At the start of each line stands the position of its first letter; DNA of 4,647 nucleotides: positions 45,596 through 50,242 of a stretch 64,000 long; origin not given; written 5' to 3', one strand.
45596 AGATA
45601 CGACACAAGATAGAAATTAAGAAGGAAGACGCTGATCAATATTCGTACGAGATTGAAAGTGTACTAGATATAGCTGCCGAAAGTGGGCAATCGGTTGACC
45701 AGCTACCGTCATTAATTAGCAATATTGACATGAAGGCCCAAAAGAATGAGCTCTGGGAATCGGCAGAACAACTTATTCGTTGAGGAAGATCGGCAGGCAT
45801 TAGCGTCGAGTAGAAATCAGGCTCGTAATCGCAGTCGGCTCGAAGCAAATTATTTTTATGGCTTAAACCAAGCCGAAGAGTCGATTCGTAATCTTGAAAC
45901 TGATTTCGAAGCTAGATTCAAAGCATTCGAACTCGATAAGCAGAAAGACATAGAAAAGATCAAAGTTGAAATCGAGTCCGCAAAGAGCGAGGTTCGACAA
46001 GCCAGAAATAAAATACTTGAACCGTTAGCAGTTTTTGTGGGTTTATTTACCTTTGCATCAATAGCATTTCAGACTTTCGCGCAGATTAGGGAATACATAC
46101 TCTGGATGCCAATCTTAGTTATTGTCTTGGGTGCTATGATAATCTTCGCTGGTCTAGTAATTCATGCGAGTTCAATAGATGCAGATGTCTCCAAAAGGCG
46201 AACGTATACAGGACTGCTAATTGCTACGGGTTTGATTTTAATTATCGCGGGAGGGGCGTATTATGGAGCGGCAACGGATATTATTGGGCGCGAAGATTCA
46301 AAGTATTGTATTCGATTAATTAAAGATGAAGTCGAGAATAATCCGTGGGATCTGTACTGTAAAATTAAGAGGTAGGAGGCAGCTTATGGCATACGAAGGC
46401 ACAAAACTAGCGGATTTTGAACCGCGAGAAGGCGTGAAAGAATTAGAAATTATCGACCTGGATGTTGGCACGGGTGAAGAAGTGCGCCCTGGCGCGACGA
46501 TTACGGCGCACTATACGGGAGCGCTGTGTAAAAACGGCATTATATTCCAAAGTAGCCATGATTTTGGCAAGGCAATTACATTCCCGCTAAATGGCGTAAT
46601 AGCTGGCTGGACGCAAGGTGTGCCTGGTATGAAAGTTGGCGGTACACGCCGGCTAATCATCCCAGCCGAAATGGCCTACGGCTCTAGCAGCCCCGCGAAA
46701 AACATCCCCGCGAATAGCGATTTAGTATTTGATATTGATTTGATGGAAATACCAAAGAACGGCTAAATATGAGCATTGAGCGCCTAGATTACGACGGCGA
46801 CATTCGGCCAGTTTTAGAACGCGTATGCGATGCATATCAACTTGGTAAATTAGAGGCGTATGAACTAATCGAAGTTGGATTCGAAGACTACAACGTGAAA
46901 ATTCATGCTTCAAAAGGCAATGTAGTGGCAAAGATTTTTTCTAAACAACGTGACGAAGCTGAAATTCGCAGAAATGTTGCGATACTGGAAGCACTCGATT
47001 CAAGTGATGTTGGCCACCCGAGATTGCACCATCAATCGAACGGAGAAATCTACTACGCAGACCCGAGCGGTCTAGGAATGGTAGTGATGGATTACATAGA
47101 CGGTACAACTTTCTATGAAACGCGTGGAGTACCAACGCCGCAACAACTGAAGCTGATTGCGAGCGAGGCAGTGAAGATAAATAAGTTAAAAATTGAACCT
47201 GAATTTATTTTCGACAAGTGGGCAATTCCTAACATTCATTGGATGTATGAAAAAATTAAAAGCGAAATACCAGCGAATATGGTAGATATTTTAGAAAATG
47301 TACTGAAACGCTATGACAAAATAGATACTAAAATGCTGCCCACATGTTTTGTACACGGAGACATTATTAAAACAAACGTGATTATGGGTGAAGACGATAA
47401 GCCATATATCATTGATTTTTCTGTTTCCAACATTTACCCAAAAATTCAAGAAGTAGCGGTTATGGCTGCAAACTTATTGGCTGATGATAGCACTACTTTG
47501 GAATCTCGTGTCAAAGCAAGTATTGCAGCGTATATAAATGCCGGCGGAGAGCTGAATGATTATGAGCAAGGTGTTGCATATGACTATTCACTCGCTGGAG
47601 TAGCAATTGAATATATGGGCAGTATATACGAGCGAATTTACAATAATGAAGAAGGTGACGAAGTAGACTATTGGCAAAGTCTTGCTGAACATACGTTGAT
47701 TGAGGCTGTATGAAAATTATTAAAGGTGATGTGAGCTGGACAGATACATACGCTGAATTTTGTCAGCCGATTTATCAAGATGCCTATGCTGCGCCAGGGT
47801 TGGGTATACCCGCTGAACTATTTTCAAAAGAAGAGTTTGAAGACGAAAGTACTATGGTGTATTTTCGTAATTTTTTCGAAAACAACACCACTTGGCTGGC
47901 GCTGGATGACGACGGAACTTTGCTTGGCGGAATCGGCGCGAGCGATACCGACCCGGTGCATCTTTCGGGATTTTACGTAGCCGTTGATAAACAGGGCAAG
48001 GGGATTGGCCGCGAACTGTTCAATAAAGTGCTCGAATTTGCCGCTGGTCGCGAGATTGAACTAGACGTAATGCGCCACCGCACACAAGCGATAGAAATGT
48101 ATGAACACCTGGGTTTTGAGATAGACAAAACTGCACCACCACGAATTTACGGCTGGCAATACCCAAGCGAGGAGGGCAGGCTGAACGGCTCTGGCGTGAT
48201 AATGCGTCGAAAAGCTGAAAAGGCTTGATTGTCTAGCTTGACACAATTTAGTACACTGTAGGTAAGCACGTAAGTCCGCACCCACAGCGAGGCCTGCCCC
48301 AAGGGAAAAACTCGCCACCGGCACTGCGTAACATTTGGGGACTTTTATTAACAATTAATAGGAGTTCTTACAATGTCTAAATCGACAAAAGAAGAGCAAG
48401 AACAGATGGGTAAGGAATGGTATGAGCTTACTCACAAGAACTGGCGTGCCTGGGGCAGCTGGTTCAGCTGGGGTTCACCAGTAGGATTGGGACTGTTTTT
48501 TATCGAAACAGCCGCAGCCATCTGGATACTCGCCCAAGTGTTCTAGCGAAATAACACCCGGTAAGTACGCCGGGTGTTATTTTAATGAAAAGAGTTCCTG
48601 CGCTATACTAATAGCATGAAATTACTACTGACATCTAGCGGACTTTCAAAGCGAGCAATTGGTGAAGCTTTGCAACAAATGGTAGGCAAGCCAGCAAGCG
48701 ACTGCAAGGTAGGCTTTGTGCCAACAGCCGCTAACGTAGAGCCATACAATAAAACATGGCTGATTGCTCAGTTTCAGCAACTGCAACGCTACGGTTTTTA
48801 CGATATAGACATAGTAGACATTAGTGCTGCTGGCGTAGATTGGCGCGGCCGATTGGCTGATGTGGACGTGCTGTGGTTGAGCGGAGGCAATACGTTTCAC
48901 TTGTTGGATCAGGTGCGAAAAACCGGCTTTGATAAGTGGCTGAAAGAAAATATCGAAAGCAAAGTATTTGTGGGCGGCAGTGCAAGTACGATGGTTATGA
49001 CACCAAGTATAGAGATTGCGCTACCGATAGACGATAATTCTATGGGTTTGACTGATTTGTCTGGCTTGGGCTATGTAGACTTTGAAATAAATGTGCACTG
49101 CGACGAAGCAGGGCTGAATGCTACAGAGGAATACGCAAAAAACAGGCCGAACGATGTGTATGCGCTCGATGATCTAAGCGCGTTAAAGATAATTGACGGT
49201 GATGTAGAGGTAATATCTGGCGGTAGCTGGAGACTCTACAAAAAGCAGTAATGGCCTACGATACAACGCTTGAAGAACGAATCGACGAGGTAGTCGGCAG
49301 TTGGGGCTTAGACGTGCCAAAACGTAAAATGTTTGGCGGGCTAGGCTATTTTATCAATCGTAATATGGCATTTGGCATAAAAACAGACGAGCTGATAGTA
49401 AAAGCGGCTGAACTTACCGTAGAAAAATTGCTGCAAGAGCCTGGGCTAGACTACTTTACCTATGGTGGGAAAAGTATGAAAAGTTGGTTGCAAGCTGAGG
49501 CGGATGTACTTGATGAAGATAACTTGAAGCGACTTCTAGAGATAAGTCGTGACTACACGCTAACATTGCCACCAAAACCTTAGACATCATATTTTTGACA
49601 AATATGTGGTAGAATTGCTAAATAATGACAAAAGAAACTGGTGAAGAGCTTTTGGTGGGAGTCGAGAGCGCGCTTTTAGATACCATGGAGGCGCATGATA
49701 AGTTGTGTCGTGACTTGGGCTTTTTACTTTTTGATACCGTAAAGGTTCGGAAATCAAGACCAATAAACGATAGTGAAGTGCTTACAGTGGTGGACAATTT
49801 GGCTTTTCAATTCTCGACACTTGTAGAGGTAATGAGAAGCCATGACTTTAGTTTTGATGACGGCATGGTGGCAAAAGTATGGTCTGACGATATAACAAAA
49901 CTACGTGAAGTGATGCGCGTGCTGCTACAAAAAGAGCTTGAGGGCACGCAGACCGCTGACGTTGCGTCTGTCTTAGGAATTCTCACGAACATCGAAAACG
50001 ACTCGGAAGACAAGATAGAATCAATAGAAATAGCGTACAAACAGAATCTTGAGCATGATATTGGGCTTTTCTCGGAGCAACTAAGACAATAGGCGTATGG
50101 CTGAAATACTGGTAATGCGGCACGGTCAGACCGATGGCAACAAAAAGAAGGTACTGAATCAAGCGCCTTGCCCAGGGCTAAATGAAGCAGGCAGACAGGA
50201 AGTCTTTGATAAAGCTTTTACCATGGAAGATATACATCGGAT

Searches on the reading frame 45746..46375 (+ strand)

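Call 49: search_protein_families(library=pfam, proteins=[window:45746-46375:+], max_evalue=1)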
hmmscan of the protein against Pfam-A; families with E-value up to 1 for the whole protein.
window:45746-46375:+ (209 aa): 6 families
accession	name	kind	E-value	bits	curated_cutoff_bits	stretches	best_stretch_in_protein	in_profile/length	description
PF02049.23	FliE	-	0.038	14.6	22.4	1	32-92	16-79/89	Flagellar hook-basal body complex protein FliE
PF00335.26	Tetraspanin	-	0.13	12.3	32.1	1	118-169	5-61/225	Tetraspanin family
PF07246.16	Phlebovirus_NSM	-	0.26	11.1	27.2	1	42-106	195-255/264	Phlebovirus nonstructural protein NS-M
PF24838.2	8xMP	-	0.29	11.4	30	1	71-143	5-73/136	Octameric membrane protein family (8xMP)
PF07332.16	Phage_holin_3_6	-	0.34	11.4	28.4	0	73-138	16-86/116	Putative Actinobacterial Holin-X, holin superfamily III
PF20563.3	DUF6773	-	0.72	10.1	27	0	84-162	11-97/163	Family of unknown function (DUF6773)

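Call 82: search_protein_families(library=pfam, proteins=[window:45746-46375:+], max_evalue=1)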
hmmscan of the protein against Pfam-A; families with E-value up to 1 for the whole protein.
window:45746-46375:+ (209 aa): 6 families
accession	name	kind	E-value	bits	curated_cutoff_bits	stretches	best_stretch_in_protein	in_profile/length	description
PF02049.23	FliE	-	0.038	14.6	22.4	1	32-92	16-79/89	Flagellar hook-basal body complex protein FliE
PF00335.26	Tetraspanin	-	0.13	12.3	32.1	1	118-169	5-61/225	Tetraspanin family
PF07246.16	Phlebovirus_NSM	-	0.26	11.1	27.2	1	42-106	195-255/264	Phlebovirus nonstructural protein NS-M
PF24838.2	8xMP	-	0.29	11.4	30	1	71-143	5-73/136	Octameric membrane protein family (8xMP)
PF07332.16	Phage_holin_3_6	-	0.34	11.4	28.4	0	73-138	16-86/116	Putative Actinobacterial Holin-X, holin superfamily III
PF20563.3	DUF6773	-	0.72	10.1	27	0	84-162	11-97/163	Family of unknown function (DUF6773)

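Call 83: search_protein_families(library=padloc, proteins=[window:45746-46375:+], max_evalue=0.1)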
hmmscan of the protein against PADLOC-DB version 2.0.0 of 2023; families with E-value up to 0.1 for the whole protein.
window:45746-46375:+ (209 aa): 0 families

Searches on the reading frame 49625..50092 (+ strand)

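Call 49: search_protein_families(library=pfam, proteins=[window:49625-50092:+], max_evalue=1)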
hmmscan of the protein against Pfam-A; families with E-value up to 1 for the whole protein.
window:49625-50092:+ (155 aa): 1 family
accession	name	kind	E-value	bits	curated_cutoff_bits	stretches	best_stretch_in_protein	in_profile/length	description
PF24235.1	RHG29_45_N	-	0.052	14.2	27.7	0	42-67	79-104/108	Rho GTPase-activating protein 29/45 N-terminal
